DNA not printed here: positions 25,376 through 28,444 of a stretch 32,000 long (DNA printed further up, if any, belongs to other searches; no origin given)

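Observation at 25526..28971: A whole partner-switching circuit fused into one membrane protein (MHYT-PAS-PP2C-RsbW kinase-STAS), plus a free STAS paralogue and no visible sigma-factor target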

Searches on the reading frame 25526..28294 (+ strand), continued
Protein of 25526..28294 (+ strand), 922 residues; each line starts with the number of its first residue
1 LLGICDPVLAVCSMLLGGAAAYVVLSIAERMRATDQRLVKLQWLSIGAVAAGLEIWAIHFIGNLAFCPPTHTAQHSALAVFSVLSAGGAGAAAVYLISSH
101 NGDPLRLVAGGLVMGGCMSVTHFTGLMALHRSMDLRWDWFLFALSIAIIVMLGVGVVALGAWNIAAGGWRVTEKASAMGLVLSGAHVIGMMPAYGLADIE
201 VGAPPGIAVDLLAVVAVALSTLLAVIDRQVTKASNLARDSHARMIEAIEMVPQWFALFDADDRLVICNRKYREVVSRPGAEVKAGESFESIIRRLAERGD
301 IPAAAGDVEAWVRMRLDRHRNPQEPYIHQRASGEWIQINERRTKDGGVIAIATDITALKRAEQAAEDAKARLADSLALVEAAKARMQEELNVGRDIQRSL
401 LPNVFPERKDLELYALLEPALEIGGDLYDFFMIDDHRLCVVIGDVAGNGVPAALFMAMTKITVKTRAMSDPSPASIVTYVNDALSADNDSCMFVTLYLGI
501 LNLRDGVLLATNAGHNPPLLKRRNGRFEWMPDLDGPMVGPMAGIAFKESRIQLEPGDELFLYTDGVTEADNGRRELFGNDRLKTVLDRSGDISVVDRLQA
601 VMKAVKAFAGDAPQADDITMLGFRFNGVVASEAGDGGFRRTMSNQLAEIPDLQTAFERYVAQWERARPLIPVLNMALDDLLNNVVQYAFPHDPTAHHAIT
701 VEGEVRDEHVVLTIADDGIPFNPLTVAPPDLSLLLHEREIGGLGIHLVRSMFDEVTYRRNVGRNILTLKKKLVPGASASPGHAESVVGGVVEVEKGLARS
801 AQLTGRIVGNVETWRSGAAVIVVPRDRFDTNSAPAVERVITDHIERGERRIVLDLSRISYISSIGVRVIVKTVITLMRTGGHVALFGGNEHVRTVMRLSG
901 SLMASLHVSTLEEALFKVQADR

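Call 8: find_related_loci(query=window:25526-28294:+, collection=genome_contigs, flank=8000)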
Query window:25526-28294:+ (922 aa) in genome_contigs; peptide patterns used: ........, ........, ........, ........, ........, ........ (x = any residue, [..] = any of these).
600 stretches matched a pattern (row limit reached: there are more); 594 encode a relative of the query (tblastn E <= 1e-3); the best 80 are kept; 80 distinct loci.
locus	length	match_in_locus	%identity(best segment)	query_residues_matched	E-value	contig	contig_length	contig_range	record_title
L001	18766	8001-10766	100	1-922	0e+0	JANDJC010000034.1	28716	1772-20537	MAG: Nitrospira sp. isolate SZTDM-2_Bin289 NODE_35_length_28716_cov_1.601070, whole genome shotgun sequence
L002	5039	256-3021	98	1-922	0e+0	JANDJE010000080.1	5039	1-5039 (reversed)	MAG: Nitrospira sp. isolate SRBZ-2_Bin184 NODE_83_length_5039_cov_4.965503, whole genome shotgun sequence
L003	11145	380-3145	74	1-922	0e+0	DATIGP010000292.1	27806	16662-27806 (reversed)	MAG TPA_asm: Nitrospira sp. isolate SMAG_U16424 k141_1711297, whole genome shotgun sequence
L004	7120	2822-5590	74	1-922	0e+0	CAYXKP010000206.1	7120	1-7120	MAG TPA_asm: uncultured Nitrospira sp. isolate binchicken_co311_157 genome assembly, contig: NODE_15954_length_7120_cov_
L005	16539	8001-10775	72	1-922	0e+0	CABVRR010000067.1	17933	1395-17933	MAG: uncultured Nitrospira sp. isolate Nitrospira sp. RBC044 genome assembly, contig: MAG044_67, whole genome shotgun se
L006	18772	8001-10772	72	1-922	0e+0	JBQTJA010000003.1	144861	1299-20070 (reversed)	MAG: Nitrospiraceae bacterium isolate SAW245 c_000000472452, whole genome shotgun sequence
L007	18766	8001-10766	72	1-919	0e+0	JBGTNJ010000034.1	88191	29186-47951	MAG: Nitrospira sp. isolate JTS-RE385 k141_5300177, whole genome shotgun sequence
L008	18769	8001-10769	71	1-919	0e+0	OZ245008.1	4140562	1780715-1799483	MAG: Nitrospira sp. isolate fa0fee1b-dcfa-4054-a725-c1b6bc8b6ade genome assembly, chromosome: 1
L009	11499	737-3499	71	3-920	0e+0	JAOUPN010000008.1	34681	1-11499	MAG: Nitrospira sp. isolate 8_1_Oct_SF_Bin54 8_1_Oct_SF_Bin54_scaffold_420_c1, whole genome shotgun sequence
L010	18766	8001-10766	73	1-919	0e+0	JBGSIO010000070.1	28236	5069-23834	MAG: Nitrospira sp. isolate JTS-AC133 k141_55365, whole genome shotgun sequence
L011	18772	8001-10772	72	1-920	0e+0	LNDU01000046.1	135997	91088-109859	MAG: Nitrospira sp. Ga0074138 Ga0074138_144.1, whole genome shotgun sequence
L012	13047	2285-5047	72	1-918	0e+0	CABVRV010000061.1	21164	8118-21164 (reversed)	MAG: uncultured Nitrospira sp. isolate Nitrospira sp. RBC001 genome assembly, contig: MAG001_61, whole genome shotgun se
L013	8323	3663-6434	70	1-921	0e+0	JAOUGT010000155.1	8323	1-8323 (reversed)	MAG: Nitrospira sp. isolate 4_1_May_SF_Bin36 4_1_May_SF_Bin36_scaffold_3925_c1, whole genome shotgun sequence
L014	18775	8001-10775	71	1-922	0e+0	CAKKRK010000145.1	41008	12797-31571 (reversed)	Nitrospiraceae bacterium isolate Hainich-H41-bin216-1 genome assembly, contig: H41-bin216_1_Hain_H41_02um_R2_518_length_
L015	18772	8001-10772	70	1-921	0e+0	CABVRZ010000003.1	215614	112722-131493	MAG: uncultured Nitrospira sp. isolate Nitrospira sp. RBC069 genome assembly, contig: MAG069_3, whole genome shotgun seq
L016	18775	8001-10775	71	1-922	0e+0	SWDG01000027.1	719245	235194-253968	MAG: Nitrospira sp. isolate RSF1 Nitrospira_sp_RSF1_2, whole genome shotgun sequence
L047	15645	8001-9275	41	346-787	1e-96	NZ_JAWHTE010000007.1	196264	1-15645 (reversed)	Rhodophyticola sp. MJ-SS7 NODE_7_length_196264_cov_319.558590, whole genome shotgun sequence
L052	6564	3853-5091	39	346-772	2e-90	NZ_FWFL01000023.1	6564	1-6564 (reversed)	Roseovarius litorisediminis strain CECT 8287, whole genome shotgun sequence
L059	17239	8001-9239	39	346-772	1e-85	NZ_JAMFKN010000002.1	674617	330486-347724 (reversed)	Limibaculum sediminis strain FT325 NODE_2_length_674617_cov_190.570254, whole genome shotgun sequence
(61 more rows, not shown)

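Call 16: search_solved_structures(query=window:25526-28294:+, max_evalue=0.001, show_alignments=0)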
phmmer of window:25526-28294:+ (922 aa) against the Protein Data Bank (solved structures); distinct sequences matched with E-value up to 0.001: 8.
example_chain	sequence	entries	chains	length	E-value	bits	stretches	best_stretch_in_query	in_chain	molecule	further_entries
3eq2_A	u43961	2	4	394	2.6e-13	52.2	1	375-569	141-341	Probable two-component response regulator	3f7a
3es2_A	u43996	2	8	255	4.5e-13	51.4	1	381-570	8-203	Probable two-component response regulator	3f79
6k4e_A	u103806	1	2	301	1.4e-10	43.2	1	371-626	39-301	Putative serine phosphatase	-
3ke6_A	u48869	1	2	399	1.3e-09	40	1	421-570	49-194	Protein Rv1364c/MT1410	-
4hyl_A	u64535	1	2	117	2.7e-07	32.3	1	821-915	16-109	Stage II sporulation protein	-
2ka5_A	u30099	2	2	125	0.00042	21.7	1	819-918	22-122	Putative anti-sigma factor antagonist TM_1081 | Putative anti-sigma factor antagonist TM1081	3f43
1til_A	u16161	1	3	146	0.00051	21.5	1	658-775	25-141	Anti-sigma F factor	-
1l0o_A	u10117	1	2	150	0.00071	21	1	658-774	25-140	Anti-sigma F factor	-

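Call 20: search_protein_representatives(protein=window:25526-28294:+)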
Query: 922 residues. Proteins with E-value up to 0.001 (for the whole library): 126331; up to 1e-10: 75898; up to 1e-30: 13694. The best 150 are listed.
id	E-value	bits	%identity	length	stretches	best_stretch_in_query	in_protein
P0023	0.0e+00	1476.2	73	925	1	1-919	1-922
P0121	1.2e-196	672.1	35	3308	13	244-369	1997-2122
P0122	2.1e-186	638.2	71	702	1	369-772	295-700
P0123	2.5e-149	515.5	40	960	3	233-775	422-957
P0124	1.1e-140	487.0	41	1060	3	248-771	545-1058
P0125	1.1e-140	486.9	69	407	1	14-340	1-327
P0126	4.1e-140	485.0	36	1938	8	225-380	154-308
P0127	1.7e-135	469.8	42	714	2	231-773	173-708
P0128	2.4e-129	449.4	38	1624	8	242-368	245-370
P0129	1.7e-126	439.9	40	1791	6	237-376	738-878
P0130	9.4e-124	430.9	52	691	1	369-772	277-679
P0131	4.1e-123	428.8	41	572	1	230-771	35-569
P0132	1.7e-121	423.4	41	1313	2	353-772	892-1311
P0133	3.3e-117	409.3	42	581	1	242-768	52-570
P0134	1.8e-112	393.6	42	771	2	241-627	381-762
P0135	6.2e-111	388.5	46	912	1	356-772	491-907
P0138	2.9e-108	379.7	47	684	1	356-775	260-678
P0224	1.1e-89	318.2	38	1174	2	2-376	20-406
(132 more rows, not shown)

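Call 32: search_protein_families(library=pfam, proteins=[P0224, P0122, P0123, P0124, P0127, P0130, P0135, P0138, L047:5607-9284:+], max_evalue=0.0001)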
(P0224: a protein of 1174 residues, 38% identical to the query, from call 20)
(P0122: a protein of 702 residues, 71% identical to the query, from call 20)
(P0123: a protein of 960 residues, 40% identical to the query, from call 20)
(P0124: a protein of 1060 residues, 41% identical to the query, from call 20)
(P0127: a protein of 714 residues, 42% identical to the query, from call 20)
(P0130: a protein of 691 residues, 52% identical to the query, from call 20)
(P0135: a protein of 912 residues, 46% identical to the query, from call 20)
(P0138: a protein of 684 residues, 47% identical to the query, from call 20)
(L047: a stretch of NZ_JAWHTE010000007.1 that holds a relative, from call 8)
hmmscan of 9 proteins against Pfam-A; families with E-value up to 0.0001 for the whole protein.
P0224 (1174 aa): 9 families
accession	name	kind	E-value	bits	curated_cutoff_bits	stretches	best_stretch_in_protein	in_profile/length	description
PF12860.13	PAS_7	-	1.7e-48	164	27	2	563-677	1-114/115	PAS fold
PF08448.16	PAS_4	-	9.9e-40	135.6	23.1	2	820-927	2-109/110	PAS fold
PF03707.21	MHYT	-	1.1e-35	121.8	21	2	70-127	1-58/59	Bacterial signalling protein N terminal repeat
PF13426.13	PAS_9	-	3.2e-23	82.4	27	2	445-544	4-103/103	PAS domain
PF00989.32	PAS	-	7.1e-21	74.8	22.6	0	434-539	3-110/113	PAS fold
PF02518.31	HATPase_c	-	4.8e-20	72.5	26.4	1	1066-1174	1-107/111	Histidine kinase-, DNA gyrase B-, and HSP90-like ATPase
PF13188.13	PAS_8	-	1.2e-17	63.6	21.8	0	432-477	1-47/65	PAS domain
PF08447.18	PAS_3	-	1.3e-15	57.9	25.6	2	454-534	2-83/89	PAS fold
PF00512.31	HisKA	-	8.8e-11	42.1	26.9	1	959-1023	3-64/66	His Kinase A (phospho-acceptor) domain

P0122 (702 aa): 3 families
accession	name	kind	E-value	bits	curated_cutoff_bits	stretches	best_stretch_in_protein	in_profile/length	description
PF07228.17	SpoIIE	-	7.5e-49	166.7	25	1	363-554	1-191/192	Stage II sporulation protein E (SpoIIE)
PF13581.12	HATPase_c_2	-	2.5e-18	66.8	27.4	1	572-698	2-127/127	Histidine kinase-like ATPase domain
PF00672.30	HAMP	-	5.1e-09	36.8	25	1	251-299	4-52/53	HAMP domain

P0123 (960 aa): 9 families
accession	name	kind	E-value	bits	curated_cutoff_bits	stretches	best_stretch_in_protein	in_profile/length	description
PF12860.13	PAS_7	-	5.1e-74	246.2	27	3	55-172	1-115/115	PAS fold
PF07228.17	SpoIIE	-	3.9e-53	180.7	25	1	622-810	4-191/192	Stage II sporulation protein E (SpoIIE)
PF13581.12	HATPase_c_2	-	5e-25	88.4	27.4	1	828-952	3-127/127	Histidine kinase-like ATPase domain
PF08448.16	PAS_4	-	1.8e-18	67.2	23.1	1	315-421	2-110/110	PAS fold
PF13188.13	PAS_8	-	1.1e-12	47.8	21.8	0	51-98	3-52/65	PAS domain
PF13426.13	PAS_9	-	1.2e-12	48.5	27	1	323-418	6-103/103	PAS domain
PF00989.32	PAS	-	1.9e-11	44.4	22.6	0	310-405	3-100/113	PAS fold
PF02518.31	HATPase_c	-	4.7e-05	24.2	26.4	0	854-942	3-96/111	Histidine kinase-, DNA gyrase B-, and HSP90-like ATPase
PF08447.18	PAS_3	-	7.2e-05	23.4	25.6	0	333-413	3-88/89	PAS fold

P0124 (1060 aa): 8 families
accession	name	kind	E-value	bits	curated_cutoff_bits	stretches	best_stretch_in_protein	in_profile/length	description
PF07228.17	SpoIIE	-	6.3e-51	173.5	25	1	724-915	1-191/192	Stage II sporulation protein E (SpoIIE)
PF12860.13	PAS_7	-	2.8e-28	98.8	27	1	416-532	1-115/115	PAS fold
PF08448.16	PAS_4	-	2.4e-22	79.7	23.1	1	545-654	1-110/110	PAS fold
PF13581.12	HATPase_c_2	-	4.8e-21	75.5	27.4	1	933-1057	3-127/127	Histidine kinase-like ATPase domain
PF21689.3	TorS_sensor_domain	-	6.2e-13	49.3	27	1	36-305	1-270/275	Sensor protein TorS, sensor domain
PF00672.30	HAMP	-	4.4e-10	40.2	25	1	345-392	2-49/53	HAMP domain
PF13188.13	PAS_8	-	2e-05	24.8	21.8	0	542-602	4-60/65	PAS domain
PF00989.32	PAS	-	3.6e-05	24.2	22.6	0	543-645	5-109/113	PAS fold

P0127 (714 aa): 7 families
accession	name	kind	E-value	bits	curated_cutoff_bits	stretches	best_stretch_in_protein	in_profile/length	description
PF07228.17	SpoIIE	-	7.7e-50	169.9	25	1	373-563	2-191/192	Stage II sporulation protein E (SpoIIE)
PF12860.13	PAS_7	-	9.9e-27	93.8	27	1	190-304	1-114/115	PAS fold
PF13581.12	HATPase_c_2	-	1.5e-21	77.2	27.4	1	585-703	7-125/127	Histidine kinase-like ATPase domain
PF08448.16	PAS_4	-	3.2e-16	60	23.1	1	54-166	1-109/110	PAS fold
PF13188.13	PAS_8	-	9.4e-09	35.3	21.8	0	48-94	1-44/65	PAS domain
PF00989.32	PAS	-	4.1e-05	24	22.6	0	49-157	2-108/113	PAS fold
PF13426.13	PAS_9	-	6.4e-05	23.6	27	0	61-164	4-103/103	PAS domain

P0130 (691 aa): 4 families
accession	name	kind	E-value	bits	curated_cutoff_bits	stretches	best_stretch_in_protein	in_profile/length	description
PF19443.4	DAHL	-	5.2e-52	177.2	38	1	29-258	1-221/221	DAHL domain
PF07228.17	SpoIIE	-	2.3e-51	174.9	25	1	349-534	5-190/192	Stage II sporulation protein E (SpoIIE)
PF13581.12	HATPase_c_2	-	1.1e-25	90.5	27.4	1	551-677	1-127/127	Histidine kinase-like ATPase domain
PF02518.31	HATPase_c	-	7.4e-05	23.6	26.4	0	585-662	9-91/111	Histidine kinase-, DNA gyrase B-, and HSP90-like ATPase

P0135 (912 aa): 5 families
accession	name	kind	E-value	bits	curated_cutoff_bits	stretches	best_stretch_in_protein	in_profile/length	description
PF07228.17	SpoIIE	-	7.7e-49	166.7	25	1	576-763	5-191/192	Stage II sporulation protein E (SpoIIE)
PF13581.12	HATPase_c_2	-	8.6e-25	87.6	27.4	1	783-905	5-127/127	Histidine kinase-like ATPase domain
PF00672.30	HAMP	-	1e-11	45.4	25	1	444-500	1-47/53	HAMP domain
PF02743.24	dCache_1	-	2.5e-08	34.2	45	1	102-407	7-237/240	Cache domain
PF02518.31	HATPase_c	-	9.1e-06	26.5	26.4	1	810-889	6-86/111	Histidine kinase-, DNA gyrase B-, and HSP90-like ATPase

P0138 (684 aa): 9 families
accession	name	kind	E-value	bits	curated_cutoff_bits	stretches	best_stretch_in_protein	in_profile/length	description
PF07228.17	SpoIIE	-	2.6e-47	161.7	25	1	342-532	2-191/192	Stage II sporulation protein E (SpoIIE)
PF00989.32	PAS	-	1.2e-35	122.3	22.6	2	12-124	2-113/113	PAS fold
PF13426.13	PAS_9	-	3.7e-33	114.3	27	2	150-254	2-103/103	PAS domain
PF08448.16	PAS_4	-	1.3e-25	90.2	23.1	2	18-129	2-110/110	PAS fold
PF13581.12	HATPase_c_2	-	2.6e-23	82.8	27.4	1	560-672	14-126/127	Histidine kinase-like ATPase domain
PF13188.13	PAS_8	-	1.1e-17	63.7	21.8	2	140-192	2-55/65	PAS domain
PF24820.1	Diguanyl_cycl_sensor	-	4.4e-11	43.1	28.1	0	147-251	4-109/109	Diguanylate cyclase-like sensor domain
PF08447.18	PAS_3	-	1.8e-08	35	25.6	0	34-118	2-86/89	PAS fold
PF02518.31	HATPase_c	-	1.7e-06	28.9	26.4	1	576-660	4-93/111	Histidine kinase-, DNA gyrase B-, and HSP90-like ATPase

L047:5607-9284:+ (1225 aa): 11 families
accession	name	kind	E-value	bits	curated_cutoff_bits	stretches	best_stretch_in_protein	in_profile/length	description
PF07228.17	SpoIIE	-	5.1e-50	170.5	25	1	876-1067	1-191/192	Stage II sporulation protein E (SpoIIE)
PF00989.32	PAS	-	1.6e-33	115.5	22.6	2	568-680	2-113/113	PAS fold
PF08448.16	PAS_4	-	7.4e-31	107.1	23.1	2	701-812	1-109/110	PAS fold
PF13426.13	PAS_9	-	2.4e-24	86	27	2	578-682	2-103/103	PAS domain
PF13581.12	HATPase_c_2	-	1.6e-20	73.8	27.4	1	1084-1209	2-127/127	Histidine kinase-like ATPase domain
PF00672.30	HAMP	-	2.4e-16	60.2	25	1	494-546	1-53/53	HAMP domain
PF13188.13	PAS_8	-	2.2e-14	53.2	21.8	1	568-621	2-52/65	PAS domain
PF02743.24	dCache_1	-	3.2e-12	46.9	45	1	246-457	67-237/240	Cache domain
PF13596.12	PAS_10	-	1.2e-06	29.5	22.1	0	571-637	3-68/106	PAS domain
PF24820.1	Diguanyl_cycl_sensor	-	1.2e-05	25.7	28.1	0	575-679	4-109/109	Diguanylate cyclase-like sensor domain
PF08447.18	PAS_3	-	8.3e-05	23.2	25.6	0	592-658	4-68/89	PAS fold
